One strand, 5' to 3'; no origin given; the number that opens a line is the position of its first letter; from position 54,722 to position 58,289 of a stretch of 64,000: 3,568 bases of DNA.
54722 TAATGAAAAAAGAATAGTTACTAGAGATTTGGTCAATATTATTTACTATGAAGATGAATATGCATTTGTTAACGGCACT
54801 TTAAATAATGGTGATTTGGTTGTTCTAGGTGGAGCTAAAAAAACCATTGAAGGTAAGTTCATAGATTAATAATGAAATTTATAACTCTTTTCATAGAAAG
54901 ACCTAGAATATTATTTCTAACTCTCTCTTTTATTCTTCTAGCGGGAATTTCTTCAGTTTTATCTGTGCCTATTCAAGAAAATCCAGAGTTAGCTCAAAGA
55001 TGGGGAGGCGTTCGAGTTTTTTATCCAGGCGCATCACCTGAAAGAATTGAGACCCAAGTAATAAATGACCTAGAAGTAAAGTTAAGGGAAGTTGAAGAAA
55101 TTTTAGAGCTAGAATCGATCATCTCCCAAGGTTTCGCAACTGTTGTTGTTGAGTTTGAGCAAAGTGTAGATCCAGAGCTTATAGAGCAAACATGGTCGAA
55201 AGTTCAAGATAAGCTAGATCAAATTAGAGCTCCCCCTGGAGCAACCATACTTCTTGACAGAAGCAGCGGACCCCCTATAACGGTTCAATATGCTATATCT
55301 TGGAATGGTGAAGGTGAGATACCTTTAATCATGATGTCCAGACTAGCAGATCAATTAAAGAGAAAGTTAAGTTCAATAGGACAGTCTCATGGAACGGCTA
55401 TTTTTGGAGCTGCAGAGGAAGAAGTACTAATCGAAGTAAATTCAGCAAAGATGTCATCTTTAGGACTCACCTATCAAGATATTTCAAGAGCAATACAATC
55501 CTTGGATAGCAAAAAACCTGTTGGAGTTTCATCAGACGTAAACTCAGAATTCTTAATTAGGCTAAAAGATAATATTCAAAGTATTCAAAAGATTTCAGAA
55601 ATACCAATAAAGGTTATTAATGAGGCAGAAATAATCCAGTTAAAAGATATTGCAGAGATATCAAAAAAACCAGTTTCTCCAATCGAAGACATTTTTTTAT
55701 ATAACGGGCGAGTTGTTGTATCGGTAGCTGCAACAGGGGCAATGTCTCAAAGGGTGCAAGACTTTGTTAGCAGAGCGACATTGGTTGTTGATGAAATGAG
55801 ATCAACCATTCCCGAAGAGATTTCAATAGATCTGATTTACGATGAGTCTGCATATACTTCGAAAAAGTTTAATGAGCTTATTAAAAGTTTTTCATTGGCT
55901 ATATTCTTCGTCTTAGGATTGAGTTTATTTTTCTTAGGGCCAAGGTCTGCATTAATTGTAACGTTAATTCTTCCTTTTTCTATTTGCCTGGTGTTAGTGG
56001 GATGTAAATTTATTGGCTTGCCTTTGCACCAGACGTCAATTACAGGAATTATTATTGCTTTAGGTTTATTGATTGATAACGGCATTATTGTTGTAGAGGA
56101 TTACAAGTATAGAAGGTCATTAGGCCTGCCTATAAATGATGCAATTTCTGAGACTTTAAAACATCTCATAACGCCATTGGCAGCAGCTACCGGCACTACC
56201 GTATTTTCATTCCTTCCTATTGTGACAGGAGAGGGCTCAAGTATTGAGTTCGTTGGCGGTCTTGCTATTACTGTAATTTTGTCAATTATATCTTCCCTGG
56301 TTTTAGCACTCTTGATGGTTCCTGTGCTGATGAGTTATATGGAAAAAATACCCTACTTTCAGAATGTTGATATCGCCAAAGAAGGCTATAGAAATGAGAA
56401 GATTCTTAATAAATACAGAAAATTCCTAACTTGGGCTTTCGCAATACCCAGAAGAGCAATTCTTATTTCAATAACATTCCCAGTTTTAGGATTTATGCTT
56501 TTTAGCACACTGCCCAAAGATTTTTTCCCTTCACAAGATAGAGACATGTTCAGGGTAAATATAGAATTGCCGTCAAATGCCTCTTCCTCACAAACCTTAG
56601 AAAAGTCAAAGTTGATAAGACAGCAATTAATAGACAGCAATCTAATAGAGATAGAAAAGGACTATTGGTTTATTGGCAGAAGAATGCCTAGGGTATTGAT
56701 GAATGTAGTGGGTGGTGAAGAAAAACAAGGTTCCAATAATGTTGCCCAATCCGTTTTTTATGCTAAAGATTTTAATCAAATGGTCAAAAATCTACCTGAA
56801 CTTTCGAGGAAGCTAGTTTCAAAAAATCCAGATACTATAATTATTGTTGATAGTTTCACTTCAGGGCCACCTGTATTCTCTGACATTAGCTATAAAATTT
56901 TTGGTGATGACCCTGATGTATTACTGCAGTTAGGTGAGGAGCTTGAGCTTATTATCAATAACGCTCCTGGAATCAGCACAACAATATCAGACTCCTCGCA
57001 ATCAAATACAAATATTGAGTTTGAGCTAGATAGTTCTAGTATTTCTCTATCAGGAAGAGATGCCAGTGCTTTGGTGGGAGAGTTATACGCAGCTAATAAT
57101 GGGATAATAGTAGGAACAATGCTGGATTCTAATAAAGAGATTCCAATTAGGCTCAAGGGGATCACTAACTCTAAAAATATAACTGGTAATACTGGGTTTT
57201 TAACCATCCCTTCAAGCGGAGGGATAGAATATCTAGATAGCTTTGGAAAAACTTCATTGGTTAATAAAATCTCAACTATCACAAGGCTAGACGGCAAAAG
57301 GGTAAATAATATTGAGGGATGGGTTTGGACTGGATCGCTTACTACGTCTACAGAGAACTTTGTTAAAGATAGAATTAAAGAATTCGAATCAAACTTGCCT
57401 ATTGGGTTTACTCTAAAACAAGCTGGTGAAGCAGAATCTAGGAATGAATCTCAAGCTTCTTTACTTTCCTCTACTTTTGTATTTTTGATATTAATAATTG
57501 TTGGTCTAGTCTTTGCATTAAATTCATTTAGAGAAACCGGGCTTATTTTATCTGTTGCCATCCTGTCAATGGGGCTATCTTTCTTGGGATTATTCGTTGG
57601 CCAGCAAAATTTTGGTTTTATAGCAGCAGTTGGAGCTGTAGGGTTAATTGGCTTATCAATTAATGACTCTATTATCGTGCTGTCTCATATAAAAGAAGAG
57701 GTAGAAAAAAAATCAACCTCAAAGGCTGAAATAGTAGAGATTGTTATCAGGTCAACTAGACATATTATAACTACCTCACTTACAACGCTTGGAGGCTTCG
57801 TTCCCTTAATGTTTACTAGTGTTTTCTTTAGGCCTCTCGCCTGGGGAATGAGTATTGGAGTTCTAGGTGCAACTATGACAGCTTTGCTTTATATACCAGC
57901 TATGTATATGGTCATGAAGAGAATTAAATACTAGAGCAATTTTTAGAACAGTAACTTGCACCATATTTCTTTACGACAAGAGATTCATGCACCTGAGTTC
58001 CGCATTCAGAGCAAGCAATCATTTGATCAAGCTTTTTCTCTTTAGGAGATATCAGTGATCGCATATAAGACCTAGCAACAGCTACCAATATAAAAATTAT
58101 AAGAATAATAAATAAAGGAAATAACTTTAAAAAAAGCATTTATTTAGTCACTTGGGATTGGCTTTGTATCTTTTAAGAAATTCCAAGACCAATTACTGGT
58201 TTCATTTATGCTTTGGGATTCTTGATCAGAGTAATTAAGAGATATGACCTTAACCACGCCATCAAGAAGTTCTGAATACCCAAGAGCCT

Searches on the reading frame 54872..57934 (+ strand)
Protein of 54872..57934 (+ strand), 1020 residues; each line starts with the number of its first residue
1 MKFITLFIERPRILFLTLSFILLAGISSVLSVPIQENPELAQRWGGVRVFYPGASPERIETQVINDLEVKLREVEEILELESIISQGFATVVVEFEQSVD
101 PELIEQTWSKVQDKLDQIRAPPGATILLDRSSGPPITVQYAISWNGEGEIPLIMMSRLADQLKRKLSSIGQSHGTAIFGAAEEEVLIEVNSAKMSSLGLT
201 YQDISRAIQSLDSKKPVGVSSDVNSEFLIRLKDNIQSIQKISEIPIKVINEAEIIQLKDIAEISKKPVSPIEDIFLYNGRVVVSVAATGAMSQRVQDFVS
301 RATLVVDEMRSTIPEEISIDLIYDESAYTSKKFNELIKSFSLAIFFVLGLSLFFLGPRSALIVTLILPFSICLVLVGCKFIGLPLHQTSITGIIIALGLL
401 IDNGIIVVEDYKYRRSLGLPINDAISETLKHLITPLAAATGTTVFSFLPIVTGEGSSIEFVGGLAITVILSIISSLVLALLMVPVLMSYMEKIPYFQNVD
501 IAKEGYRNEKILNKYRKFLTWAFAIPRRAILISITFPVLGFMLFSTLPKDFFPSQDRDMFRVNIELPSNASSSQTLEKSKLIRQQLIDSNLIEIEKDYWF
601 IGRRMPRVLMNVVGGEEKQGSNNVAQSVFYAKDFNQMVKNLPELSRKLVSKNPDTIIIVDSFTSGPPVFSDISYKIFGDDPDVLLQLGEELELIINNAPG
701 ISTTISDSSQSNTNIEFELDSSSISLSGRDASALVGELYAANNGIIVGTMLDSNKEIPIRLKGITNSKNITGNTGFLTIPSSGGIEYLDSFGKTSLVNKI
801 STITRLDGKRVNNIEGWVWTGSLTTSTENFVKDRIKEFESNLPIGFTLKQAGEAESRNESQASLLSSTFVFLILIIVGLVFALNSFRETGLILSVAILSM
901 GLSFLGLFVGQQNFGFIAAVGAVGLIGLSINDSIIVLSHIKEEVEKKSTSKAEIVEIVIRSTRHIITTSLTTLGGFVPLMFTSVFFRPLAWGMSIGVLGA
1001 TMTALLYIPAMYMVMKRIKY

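Call 10: search_protein_families(library=pfam, proteins=[window:54872-57934:+])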
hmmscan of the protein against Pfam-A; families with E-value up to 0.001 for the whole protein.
window:54872-57934:+ (1020 aa): 3 families
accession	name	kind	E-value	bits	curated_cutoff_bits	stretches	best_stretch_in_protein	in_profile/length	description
PF00873.25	ACR_tran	-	1.9e-113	380.6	28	1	3-1015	1-1020/1021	AcrB/AcrD/AcrF family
PF03176.21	MMPL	-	2.1e-10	40.5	20.5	1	855-1015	136-302/333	MMPL family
PF02355.23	SecD_SecF_C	-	5.3e-09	36.2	20.5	1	867-1009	38-180/189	Protein export membrane protein SecD/SecF, C-terminal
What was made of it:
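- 54872..57934 (+): RND inner-membrane permease (1020 aa). Pfam ACR_tran, E = 1.9e-113, full length (call 10).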

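Call 30: search_protein_families(library=ncbifam, proteins=[window:54872-57934:+], max_evalue=0.001)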
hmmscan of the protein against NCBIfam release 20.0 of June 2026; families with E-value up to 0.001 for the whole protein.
window:54872-57934:+ (1020 aa): 22 families
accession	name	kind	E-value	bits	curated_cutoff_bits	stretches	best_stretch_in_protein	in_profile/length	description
NF033617.1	RND_permease_2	subfamily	3.8e-81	273.4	1250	1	5-1017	2-1009/1009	multidrug efflux RND transporter permease subunit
NF000282.2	RND_permease_1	subfamily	4.7e-70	236.7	1250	1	6-1017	3-1029/1029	multidrug efflux RND transporter permease subunit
TIGR00914.1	2A0601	subfamily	4.3e-63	213.5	701.45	1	14-1017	15-1037/1051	CusA/CzcA family heavy metal efflux RND transporter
TIGR00915.1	2A0602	subfamily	6.1e-62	209.8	940.35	1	5-1018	3-1031/1050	efflux RND transporter permease subunit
NF007905.0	PRK10614.1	equivalog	6.2e-42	143.3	1774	2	1-567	1-567/1025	multidrug efflux RND transporter permease subunit MdtC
NF007842.1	PRK10555.1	equivalog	5.5e-40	137.1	1854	2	5-589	3-600/1036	multidrug efflux RND transporter permease AcrD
NF007131.0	PRK09577.1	equivalog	2e-39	135.1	1768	2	6-586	4-595/1045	multidrug efflux RND transporter permease subunit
NF007133.0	PRK09579.1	equivalog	2.4e-38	131.3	1763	2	1-490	1-492/1017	multidrug efflux RND transporter permease subunit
NF007798.0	PRK10503.1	equivalog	4.5e-34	117.3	1584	2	6-589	15-599/1040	MdtB/MuxB family multidrug efflux RND transporter permease subunit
NF011706.2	PRK15127.1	equivalog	7.1e-33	113.5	2150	2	6-576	4-588/1049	multidrug efflux RND transporter permease subunit AcrB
NF000037.1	RND_perm_OqxB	exception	2.7e-29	101.6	2200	1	1-492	1-500/1050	multidrug efflux RND transporter permease subunit OqxB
TIGR00916.1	2A0604s01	subfamily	4.7e-14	52.5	148.6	2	867-1004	93-230/231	SecD/SecF family protein translocase subunit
TIGR00921.1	2A067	subfamily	5.6e-14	51.1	351.9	2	343-494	202-350/733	hydrophobe/amphiphile efflux-3 (HAE3) family transporter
TIGR00833.1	actII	subfamily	7.2e-10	37.8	874.7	2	361-565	207-397/910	MMPL family RND transporter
NF009583.0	PRK13024.1-3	subfamily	9.6e-10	37.1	721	2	904-1016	621-734/755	protein translocase subunit SecDF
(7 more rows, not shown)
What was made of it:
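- Checked: 54872-57934 is an ACR_tran RND permease (calls 10, 30).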

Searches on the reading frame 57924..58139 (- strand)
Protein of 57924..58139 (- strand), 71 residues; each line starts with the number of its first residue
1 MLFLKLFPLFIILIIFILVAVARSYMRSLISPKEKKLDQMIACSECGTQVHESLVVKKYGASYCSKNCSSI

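Call 10: search_protein_families(library=pfam, proteins=[window:57924-58139:-])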
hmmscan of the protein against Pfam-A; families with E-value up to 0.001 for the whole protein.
window:57924-58139:- (71 aa): 1 family
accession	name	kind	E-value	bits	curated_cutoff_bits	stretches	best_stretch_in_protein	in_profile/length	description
PF13831.12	PHD_2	-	0.00094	19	28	1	38-53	2-17/36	PHD-finger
